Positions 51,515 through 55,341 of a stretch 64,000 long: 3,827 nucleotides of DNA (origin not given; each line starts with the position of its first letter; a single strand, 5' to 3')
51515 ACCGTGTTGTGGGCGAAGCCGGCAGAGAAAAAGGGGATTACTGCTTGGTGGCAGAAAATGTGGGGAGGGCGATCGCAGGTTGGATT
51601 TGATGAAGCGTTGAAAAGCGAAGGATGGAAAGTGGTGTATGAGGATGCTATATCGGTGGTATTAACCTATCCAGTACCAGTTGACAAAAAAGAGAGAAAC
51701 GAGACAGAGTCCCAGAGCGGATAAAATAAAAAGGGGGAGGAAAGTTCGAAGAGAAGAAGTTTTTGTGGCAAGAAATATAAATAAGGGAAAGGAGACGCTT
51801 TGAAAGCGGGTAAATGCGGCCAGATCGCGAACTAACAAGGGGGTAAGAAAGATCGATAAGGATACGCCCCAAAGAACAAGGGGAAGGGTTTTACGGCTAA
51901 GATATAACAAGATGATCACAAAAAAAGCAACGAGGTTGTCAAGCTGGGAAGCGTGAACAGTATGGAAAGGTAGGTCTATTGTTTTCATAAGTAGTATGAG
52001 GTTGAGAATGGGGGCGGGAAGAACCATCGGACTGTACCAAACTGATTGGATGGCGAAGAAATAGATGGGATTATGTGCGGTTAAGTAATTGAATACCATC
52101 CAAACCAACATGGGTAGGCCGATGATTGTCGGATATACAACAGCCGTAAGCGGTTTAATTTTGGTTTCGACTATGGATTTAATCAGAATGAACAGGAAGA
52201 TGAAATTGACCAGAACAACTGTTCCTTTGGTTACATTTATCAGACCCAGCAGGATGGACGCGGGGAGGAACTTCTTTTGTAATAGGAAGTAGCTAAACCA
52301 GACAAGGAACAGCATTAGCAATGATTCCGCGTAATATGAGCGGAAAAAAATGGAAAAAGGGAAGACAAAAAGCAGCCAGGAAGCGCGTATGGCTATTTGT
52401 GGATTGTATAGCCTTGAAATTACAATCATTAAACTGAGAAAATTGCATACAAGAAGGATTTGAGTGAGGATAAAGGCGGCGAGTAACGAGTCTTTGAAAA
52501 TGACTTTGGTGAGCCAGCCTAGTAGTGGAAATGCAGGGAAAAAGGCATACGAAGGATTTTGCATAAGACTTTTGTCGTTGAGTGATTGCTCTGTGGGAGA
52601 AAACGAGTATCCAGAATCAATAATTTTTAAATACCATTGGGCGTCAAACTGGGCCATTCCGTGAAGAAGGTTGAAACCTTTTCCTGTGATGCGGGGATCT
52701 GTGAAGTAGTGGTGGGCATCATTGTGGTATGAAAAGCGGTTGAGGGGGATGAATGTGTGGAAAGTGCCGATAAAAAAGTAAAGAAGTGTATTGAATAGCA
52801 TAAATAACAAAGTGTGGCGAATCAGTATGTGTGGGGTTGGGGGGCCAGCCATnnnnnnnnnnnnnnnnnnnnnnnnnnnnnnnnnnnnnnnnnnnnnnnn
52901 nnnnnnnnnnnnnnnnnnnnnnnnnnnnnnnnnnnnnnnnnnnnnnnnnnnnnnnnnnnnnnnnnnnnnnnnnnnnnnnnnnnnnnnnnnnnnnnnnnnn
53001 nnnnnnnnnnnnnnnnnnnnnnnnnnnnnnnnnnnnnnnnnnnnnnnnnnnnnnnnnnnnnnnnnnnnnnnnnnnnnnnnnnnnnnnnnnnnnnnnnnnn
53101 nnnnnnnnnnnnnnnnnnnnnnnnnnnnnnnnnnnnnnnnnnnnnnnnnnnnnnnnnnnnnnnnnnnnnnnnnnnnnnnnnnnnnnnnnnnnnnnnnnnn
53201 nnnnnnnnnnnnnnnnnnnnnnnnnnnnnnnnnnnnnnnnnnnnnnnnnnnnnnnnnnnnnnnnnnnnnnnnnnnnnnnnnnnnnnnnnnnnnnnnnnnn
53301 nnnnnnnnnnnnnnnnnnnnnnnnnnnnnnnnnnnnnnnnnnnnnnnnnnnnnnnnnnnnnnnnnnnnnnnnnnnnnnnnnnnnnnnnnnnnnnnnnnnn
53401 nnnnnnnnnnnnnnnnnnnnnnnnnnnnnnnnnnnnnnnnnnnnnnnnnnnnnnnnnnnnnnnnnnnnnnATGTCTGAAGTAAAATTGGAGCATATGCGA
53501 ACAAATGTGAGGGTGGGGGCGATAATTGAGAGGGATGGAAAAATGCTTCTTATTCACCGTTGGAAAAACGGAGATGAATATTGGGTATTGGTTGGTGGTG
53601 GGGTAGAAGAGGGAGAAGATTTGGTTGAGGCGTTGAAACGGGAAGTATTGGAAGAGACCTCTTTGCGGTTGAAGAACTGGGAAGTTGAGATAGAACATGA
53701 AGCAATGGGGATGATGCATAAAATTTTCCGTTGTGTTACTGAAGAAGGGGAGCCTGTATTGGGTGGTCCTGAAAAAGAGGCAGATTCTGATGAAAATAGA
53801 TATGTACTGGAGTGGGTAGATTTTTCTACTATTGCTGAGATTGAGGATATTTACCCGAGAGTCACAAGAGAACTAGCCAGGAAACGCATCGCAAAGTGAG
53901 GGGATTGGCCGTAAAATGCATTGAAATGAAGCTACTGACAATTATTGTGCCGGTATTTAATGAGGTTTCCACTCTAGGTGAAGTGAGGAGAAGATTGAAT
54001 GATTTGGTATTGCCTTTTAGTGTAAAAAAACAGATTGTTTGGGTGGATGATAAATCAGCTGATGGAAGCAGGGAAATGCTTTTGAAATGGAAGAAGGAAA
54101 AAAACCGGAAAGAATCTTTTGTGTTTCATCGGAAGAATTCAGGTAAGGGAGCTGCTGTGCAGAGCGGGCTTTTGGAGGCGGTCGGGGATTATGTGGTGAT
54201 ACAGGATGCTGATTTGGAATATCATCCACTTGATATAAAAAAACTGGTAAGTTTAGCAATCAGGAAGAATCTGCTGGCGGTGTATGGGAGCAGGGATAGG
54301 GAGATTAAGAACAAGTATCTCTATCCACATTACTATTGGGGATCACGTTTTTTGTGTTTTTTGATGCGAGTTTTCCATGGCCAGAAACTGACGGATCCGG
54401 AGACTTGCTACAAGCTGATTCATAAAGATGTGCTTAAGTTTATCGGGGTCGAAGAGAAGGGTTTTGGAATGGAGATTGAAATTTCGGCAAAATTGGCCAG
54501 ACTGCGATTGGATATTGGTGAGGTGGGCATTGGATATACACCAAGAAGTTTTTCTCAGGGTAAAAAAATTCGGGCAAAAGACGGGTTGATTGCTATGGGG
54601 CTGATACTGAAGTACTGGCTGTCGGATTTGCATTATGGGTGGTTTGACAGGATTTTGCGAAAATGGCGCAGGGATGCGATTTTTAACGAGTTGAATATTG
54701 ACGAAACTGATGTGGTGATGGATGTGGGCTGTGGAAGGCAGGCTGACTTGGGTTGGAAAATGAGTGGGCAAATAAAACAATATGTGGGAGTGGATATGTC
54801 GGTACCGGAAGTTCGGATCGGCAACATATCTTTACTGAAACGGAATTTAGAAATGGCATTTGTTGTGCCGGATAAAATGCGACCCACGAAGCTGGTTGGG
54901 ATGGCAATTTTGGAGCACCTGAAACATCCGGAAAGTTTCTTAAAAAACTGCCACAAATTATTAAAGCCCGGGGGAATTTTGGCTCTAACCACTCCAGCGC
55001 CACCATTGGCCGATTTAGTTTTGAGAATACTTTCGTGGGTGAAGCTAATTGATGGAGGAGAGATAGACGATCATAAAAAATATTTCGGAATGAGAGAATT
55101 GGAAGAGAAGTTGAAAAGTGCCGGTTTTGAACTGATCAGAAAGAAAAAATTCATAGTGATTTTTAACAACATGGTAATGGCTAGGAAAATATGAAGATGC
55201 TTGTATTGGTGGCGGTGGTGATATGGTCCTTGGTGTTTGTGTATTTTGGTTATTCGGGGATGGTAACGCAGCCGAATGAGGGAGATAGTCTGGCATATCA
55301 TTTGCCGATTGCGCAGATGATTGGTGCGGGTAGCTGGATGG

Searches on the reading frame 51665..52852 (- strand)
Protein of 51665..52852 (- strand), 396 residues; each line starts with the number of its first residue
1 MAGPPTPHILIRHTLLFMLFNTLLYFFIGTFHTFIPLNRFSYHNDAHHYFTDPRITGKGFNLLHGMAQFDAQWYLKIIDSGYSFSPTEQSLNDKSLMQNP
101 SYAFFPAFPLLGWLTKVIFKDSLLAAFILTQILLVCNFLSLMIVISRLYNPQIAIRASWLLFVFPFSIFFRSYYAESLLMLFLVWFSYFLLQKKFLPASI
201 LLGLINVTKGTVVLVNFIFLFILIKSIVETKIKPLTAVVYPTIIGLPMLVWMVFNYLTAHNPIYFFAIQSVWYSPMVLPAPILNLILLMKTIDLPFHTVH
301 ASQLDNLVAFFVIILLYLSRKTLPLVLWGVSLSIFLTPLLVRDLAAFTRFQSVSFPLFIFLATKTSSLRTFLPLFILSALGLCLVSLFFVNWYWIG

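Call 12: find_encoding_contigs(protein=window:51665-52852:-, flank=3000, max_places=10)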
Protein window:51665-52852:- (396 aa): no gene with exactly this product is on record in the collection.

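Call 13: find_homologous_proteins(query=window:51665-52852:-)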
Query window:51665-52852:- (396 aa): 155 proteins with E <= 0.001 among 7714 candidates; the best 120 are listed.
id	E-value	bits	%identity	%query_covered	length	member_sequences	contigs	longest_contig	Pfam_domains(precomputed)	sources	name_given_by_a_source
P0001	4.9e-252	854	100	100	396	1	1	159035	-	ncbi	-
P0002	7.3e-109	383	50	97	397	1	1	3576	PF13231.13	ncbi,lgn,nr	ncbi:MAG: glycosyltransferase family 39 protein [Firmicutes bacterium]|nr:glycosyltransferase family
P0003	4.5e-97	344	43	98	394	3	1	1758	-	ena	-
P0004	1.5e-93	332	44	93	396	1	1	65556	-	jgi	jgi:hypothetical protein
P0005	1.1e-92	329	46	96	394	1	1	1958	-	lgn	-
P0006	1.8e-92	329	42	92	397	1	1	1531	-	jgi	jgi:hypothetical protein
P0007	3.8e-92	328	44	97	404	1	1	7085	PF13231.13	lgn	-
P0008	1.2e-91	326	42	93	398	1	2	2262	-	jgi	jgi:hypothetical protein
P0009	1.2e-91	326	42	95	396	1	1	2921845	-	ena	-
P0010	1.3e-91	326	43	98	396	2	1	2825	-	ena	-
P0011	2.5e-91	325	45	97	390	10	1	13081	-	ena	-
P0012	4.3e-90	321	41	98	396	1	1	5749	-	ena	-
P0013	4.8e-90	321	43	96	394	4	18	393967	-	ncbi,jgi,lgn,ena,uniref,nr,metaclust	ncbi:hypothetical protein A2V56_02520 [Candidatus Woesebacteria bacterium RBG_19FT_COMBO_42_9]|unire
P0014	6.5e-90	320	43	98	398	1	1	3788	-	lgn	-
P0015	1.9e-89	319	46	95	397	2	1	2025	-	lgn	-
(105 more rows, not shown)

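Call 61: find_encoding_contigs(protein=P0002, flank=2500, max_places=4)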
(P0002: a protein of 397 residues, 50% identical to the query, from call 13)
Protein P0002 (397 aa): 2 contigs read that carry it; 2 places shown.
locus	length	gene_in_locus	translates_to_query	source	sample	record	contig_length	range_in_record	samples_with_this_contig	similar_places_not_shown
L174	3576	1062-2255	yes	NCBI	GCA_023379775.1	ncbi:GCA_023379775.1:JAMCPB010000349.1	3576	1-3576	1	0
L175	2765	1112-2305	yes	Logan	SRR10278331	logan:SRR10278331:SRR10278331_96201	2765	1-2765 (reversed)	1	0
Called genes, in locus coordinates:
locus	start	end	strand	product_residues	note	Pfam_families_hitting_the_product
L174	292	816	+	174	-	-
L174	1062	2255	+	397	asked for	PF13231:PMT_2 (weak)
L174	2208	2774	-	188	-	-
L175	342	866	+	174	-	-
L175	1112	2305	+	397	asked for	PF13231:PMT_2 (weak)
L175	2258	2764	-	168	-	?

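Call 62: find_encoding_contigs(protein=P0004, flank=2500, max_places=4)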
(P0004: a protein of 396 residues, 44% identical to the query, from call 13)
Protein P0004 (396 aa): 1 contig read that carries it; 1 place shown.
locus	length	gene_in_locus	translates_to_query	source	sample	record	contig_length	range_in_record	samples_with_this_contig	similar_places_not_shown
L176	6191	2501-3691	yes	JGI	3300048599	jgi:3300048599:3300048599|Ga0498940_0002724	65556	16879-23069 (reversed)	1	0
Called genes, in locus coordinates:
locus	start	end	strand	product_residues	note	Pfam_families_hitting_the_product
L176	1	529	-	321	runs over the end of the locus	-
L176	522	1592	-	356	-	PF00482:T2SSF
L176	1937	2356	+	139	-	PF01894:YjbQ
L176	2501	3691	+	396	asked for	-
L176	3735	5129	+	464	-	-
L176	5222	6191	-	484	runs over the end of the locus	PF13231:PMT_2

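Call 63: find_encoding_contigs(protein=P0007, flank=2500, max_places=4)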
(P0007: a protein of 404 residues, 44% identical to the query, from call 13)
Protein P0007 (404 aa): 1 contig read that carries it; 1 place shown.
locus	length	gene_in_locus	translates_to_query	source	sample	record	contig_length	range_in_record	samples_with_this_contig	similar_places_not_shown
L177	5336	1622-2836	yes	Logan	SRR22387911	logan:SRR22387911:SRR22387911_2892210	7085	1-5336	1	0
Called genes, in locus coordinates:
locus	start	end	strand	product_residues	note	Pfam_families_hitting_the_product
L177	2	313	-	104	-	?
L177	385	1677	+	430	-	-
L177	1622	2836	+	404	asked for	PF13231:PMT_2 (weak)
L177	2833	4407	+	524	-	-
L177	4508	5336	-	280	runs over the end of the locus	-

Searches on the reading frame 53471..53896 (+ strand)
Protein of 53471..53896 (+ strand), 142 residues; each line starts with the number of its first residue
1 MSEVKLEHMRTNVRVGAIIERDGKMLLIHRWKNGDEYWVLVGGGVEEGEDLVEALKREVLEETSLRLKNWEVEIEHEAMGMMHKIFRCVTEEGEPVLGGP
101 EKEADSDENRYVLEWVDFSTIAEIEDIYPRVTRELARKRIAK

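Call 11: find_encoding_contigs(protein=window:53471-53896:+, flank=3000, max_places=10)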
Protein window:53471-53896:+ (142 aa): 1 contig read that carries it; 1 place shown.
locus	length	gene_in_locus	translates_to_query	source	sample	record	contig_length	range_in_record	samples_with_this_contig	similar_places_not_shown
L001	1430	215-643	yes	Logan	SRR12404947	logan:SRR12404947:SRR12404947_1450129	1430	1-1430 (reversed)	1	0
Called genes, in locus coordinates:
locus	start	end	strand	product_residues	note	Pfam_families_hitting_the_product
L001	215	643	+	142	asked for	PF00293:NUDIX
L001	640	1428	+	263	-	?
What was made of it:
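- Tried and rejected: The NUDIX gene is found only on a 1.4-kb contig of the same organism (call 11).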

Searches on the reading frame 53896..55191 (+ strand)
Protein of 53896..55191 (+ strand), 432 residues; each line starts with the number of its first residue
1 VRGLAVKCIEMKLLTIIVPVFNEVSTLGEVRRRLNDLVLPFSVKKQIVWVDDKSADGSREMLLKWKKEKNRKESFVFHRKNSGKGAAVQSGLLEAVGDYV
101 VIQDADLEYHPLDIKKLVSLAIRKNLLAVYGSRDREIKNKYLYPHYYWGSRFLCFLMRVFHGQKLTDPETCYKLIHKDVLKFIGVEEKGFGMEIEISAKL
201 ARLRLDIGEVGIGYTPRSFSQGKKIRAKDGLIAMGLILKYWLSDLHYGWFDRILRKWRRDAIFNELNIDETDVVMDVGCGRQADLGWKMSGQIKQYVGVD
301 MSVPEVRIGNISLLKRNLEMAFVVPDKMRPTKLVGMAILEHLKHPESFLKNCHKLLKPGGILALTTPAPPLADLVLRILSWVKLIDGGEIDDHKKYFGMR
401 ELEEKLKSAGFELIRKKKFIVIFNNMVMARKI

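Call 72: search_protein_families(library=pfam, proteins=[window:53896-55191:+], max_evalue=0.001)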
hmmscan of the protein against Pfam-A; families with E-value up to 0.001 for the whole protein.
window:53896-55191:+ (432 aa): 6 families
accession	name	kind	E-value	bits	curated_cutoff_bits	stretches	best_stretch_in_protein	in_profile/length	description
PF00535.33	Glycos_transf_2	-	7.3e-27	94.8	23.3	1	15-181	1-165/168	Glycosyl transferase family 2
PF13489.12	Methyltransf_23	-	2.3e-13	50.6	27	1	264-414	16-162/164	Methyltransferase domain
PF08241.18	Methyltransf_11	-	2.5e-06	28.5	21.2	1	276-363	2-94/95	Methyltransferase domain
PF08242.18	Methyltransf_12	-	1.3e-05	26.3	30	1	275-362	1-98/98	Methyltransferase domain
PF13847.12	Methyltransf_31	-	1.9e-05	24.8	27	1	269-368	2-113/145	Methyltransferase domain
PF13649.12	Methyltransf_25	-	0.00031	21.8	27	0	274-360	1-97/97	Methyltransferase domain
